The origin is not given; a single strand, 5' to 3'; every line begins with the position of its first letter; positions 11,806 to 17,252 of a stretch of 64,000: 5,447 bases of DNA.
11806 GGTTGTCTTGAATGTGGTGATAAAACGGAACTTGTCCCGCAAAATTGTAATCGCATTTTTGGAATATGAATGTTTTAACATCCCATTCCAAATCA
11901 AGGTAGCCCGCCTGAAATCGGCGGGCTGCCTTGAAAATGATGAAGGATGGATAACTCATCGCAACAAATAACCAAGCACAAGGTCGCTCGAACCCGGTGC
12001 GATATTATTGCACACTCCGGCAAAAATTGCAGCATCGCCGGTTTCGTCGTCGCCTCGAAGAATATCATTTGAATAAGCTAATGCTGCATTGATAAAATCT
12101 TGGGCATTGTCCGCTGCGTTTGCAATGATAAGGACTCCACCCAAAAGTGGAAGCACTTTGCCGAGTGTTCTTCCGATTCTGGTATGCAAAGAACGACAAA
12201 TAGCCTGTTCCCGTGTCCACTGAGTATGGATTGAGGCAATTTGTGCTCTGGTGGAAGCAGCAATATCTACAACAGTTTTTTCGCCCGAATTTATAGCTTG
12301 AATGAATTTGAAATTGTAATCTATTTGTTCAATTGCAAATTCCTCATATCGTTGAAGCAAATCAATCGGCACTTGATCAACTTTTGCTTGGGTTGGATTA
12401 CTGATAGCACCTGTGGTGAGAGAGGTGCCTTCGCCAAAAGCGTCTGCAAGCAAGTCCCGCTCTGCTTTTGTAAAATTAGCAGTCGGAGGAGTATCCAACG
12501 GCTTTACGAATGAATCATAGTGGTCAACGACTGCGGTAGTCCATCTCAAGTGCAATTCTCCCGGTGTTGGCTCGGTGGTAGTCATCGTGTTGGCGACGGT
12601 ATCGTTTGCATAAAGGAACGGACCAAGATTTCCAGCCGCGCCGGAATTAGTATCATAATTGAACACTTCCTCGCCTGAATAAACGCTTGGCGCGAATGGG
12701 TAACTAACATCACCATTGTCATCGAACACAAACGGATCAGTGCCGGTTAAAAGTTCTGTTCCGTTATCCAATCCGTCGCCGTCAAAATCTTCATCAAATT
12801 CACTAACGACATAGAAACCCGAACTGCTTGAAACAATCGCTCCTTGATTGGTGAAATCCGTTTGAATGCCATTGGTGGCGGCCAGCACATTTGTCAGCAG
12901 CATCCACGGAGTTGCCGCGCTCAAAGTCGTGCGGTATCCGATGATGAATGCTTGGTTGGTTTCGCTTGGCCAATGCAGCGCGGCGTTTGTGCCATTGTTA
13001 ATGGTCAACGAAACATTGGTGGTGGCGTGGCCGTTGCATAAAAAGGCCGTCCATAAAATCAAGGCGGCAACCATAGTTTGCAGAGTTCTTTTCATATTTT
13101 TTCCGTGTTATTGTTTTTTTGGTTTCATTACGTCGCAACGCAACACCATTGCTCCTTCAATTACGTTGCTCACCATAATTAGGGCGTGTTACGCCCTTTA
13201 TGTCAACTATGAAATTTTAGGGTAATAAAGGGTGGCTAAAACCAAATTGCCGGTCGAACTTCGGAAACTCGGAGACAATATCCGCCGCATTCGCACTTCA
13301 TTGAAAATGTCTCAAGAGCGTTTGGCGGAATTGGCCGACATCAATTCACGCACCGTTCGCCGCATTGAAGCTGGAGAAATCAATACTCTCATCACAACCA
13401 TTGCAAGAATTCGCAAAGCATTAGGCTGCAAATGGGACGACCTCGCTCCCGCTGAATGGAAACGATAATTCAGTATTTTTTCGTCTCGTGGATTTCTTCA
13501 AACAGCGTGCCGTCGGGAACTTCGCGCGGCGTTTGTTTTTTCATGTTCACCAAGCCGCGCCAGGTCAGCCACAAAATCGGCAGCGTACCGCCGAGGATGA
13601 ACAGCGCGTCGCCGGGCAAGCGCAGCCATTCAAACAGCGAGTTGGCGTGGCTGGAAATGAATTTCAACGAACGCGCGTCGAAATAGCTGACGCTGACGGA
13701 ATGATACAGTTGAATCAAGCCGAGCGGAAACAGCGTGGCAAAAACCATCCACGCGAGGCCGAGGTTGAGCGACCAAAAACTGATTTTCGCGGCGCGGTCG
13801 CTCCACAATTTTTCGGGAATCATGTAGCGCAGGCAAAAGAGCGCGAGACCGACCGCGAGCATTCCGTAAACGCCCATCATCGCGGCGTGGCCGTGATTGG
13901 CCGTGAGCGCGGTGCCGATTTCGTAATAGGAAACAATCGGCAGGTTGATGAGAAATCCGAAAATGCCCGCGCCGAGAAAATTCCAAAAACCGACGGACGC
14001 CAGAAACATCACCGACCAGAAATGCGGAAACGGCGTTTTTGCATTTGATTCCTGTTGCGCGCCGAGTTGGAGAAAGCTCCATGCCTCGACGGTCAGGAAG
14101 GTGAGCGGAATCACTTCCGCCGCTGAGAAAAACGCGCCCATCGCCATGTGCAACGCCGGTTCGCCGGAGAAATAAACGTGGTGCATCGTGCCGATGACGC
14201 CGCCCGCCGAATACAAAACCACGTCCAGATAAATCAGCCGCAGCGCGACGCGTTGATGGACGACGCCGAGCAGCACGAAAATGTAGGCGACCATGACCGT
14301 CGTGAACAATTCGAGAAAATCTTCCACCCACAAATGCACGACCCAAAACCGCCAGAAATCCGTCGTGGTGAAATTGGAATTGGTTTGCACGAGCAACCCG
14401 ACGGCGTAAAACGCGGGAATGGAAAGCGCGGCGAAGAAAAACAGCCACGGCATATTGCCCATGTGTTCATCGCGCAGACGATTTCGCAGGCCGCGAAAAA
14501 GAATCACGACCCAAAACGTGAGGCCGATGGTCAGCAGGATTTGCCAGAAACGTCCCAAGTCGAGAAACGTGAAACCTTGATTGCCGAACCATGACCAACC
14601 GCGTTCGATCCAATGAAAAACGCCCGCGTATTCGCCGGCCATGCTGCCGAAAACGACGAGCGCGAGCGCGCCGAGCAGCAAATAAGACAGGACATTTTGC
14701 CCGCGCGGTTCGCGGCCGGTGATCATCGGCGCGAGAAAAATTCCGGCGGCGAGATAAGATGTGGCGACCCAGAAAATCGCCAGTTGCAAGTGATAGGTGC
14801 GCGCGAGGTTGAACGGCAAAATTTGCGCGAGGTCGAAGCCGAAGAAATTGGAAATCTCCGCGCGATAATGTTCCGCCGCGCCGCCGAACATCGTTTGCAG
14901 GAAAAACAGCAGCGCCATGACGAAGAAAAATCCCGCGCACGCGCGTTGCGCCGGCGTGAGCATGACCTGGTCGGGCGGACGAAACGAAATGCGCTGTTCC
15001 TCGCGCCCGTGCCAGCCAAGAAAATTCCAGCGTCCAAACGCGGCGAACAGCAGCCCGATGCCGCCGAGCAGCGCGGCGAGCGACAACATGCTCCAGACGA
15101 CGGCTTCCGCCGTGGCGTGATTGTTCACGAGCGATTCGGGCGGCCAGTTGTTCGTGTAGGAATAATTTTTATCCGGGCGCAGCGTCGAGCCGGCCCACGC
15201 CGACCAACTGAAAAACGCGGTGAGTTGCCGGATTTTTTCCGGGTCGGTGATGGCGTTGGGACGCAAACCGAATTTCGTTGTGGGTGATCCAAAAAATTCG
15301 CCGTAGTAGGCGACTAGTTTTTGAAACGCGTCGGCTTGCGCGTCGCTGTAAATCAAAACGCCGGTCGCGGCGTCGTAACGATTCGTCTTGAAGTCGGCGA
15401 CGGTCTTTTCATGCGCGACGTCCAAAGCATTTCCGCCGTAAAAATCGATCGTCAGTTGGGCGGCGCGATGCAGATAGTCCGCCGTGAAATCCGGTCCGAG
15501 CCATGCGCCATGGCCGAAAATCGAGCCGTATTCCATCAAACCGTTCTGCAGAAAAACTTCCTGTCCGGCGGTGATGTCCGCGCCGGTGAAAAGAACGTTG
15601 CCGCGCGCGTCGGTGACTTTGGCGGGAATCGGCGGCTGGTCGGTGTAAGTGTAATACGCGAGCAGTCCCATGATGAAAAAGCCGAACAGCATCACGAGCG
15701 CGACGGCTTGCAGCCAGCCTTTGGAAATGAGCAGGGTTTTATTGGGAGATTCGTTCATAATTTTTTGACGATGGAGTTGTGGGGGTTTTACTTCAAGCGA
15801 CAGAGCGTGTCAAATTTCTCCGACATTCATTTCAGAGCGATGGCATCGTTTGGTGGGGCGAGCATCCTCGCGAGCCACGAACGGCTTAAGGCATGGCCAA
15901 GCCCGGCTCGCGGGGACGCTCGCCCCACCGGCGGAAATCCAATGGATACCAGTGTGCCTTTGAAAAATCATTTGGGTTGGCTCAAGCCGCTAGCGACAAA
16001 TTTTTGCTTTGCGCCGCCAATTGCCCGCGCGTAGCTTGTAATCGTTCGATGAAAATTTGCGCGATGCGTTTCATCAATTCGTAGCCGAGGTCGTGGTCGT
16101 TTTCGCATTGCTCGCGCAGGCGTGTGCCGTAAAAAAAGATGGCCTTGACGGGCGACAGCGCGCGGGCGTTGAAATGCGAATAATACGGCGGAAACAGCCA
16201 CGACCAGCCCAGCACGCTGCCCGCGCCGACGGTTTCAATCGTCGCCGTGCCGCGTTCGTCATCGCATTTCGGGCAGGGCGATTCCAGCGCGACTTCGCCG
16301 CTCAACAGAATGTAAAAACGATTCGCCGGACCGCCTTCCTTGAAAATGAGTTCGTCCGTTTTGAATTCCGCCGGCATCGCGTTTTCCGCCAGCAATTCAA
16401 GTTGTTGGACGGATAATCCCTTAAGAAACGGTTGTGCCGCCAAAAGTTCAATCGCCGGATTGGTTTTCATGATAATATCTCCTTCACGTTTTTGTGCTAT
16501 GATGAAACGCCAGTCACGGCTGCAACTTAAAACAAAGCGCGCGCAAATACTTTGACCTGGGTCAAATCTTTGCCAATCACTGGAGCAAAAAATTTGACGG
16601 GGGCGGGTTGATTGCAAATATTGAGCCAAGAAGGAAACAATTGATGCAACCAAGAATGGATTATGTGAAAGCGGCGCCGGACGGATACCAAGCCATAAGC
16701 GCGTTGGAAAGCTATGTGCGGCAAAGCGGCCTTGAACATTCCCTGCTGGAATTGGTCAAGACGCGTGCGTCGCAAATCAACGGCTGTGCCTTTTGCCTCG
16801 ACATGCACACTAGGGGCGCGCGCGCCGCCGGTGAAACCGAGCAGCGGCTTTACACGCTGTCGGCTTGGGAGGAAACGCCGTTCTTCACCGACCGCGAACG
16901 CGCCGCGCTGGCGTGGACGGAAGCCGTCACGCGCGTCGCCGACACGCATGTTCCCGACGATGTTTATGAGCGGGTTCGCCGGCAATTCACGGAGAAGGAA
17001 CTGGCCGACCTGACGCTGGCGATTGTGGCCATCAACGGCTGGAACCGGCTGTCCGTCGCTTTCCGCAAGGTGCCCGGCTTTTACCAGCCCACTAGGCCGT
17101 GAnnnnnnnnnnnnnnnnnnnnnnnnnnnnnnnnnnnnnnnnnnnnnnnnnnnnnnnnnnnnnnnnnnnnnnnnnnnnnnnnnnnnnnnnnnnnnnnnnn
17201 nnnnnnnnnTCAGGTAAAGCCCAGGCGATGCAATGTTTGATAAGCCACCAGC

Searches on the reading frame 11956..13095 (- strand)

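Call 5: search_protein_families(library=pfam, proteins=[window:11956-13095:-], max_evalue=0.01)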
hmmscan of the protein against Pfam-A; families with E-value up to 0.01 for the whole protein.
window:11956-13095:- (379 aa): 1 family
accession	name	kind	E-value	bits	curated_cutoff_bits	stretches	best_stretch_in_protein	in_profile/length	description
PF18884.5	TSP3_bac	-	0.0022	18.3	25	1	103-122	1-20/22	Bacterial TSP3 repeat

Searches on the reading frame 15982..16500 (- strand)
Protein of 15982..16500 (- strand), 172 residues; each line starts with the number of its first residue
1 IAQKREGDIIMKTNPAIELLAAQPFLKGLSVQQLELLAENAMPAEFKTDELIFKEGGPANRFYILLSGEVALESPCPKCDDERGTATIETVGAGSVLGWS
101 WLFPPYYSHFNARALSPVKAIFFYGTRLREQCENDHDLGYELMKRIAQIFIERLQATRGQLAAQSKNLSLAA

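Call 58: search_protein_families(library=ncbifam, proteins=[window:15982-16500:-], max_evalue=0.001)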
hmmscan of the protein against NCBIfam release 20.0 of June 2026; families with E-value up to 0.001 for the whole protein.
window:15982-16500:- (172 aa): 3 families
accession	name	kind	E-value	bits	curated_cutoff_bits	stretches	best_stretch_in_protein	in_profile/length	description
NF006901.0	PRK09392.1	equivalog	7.3e-06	25.5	211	1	19-160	8-144/236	transcriptional activator FtrB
NF041163.2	encap_f2b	equivalog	0.00012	21.4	400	1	20-145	73-196/450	family 2B encapsulin nanocompartment shell protein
NF050815.1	TransActFtrBCaul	equivalog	0.00018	20.8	300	1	20-150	11-136/251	transcriptional activator FtrB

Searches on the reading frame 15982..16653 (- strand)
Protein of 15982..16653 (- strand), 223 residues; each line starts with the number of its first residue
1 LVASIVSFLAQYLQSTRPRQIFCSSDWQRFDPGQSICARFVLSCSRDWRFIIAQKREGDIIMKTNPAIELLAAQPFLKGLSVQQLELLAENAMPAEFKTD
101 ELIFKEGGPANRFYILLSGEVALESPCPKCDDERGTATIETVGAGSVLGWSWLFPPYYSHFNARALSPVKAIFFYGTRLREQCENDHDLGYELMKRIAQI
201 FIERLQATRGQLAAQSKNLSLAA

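Call 5: search_protein_families(library=pfam, proteins=[window:15982-16653:-], max_evalue=0.01)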
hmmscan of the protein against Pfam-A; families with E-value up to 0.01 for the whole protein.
window:15982-16653:- (223 aa): 1 family
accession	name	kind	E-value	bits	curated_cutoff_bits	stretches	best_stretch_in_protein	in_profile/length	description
PF00027.35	cNMP_binding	-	8.7e-12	45.3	27.5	1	96-185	3-88/89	Cyclic nucleotide-binding domain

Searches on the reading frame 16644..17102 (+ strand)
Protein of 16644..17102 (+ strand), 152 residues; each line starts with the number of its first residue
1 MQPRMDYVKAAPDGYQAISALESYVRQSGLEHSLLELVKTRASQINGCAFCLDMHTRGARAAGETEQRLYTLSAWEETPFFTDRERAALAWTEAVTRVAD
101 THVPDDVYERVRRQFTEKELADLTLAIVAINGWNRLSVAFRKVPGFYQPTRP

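Call 58: search_protein_families(library=ncbifam, proteins=[window:16644-17102:+], max_evalue=0.001)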
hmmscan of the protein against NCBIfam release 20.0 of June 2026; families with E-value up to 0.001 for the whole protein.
window:16644-17102:+ (152 aa): 6 families
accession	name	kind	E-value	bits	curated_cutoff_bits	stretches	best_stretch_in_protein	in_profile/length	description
NF053654.1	GroundWater_YciW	equivalog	1.7e-17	63.7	310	1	15-140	44-169/179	YciW-related (seleno)protein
TIGR00778.1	ahpD_dom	domain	2.4e-16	59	27.8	1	29-77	2-50/51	alkylhydroperoxidase AhpD family core domain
TIGR01926.1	peroxid_rel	subfamily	1.3e-08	34.8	81.8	1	27-141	57-172/178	peroxidase-related enzyme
NF041238.1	AhpD_rel_CFYUT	equivalog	1e-07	31.5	175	1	23-135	211-326/357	alkylhydroperoxidase-related (seleno)protein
TIGR04030.1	perox_Avi_7169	hypoth_equivalog_domain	1.9e-07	31.3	233.15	1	24-138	65-180/185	alkylhydroperoxidase domain protein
TIGR00777.1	ahpD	subfamily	0.00039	20.3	191.95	1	25-66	107-148/177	alkylhydroperoxidase, AhpD family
